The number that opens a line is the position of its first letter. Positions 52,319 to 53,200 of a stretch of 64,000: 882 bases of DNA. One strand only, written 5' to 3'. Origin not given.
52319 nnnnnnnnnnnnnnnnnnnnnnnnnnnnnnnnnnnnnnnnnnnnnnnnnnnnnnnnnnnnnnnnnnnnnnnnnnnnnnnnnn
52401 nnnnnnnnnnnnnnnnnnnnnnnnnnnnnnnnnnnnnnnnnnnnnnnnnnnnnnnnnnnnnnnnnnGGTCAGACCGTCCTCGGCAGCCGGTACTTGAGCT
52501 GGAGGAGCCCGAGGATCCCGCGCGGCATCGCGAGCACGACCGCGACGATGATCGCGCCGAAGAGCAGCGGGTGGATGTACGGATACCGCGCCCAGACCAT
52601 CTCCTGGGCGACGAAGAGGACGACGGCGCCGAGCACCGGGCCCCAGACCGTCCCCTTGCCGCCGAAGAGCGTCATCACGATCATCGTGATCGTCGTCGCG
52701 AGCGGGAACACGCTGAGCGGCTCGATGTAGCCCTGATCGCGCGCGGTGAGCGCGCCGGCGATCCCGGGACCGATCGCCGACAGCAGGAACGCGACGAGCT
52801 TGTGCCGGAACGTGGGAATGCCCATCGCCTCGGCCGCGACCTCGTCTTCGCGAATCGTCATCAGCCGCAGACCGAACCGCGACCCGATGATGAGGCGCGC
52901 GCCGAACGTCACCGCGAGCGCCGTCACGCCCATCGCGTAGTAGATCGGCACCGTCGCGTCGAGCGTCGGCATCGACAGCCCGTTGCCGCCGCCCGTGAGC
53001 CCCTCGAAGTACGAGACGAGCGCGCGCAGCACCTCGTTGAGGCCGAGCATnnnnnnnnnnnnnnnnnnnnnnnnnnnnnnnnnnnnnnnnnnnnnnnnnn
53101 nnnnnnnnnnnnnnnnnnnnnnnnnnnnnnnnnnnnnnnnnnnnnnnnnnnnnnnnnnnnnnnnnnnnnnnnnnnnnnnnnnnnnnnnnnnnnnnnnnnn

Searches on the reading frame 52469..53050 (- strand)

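Call 53: search_protein_families(library=pfam, proteins=[window:52469-53050:-], max_evalue=0.00001)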
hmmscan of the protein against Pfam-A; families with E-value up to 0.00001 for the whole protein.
window:52469-53050:- (193 aa): 1 family
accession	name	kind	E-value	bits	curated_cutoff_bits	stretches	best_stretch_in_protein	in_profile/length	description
PF02653.21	BPD_transp_2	-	1.5e-20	73.9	26.8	1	18-172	106-269/269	Branched-chain amino acid transport system / permease component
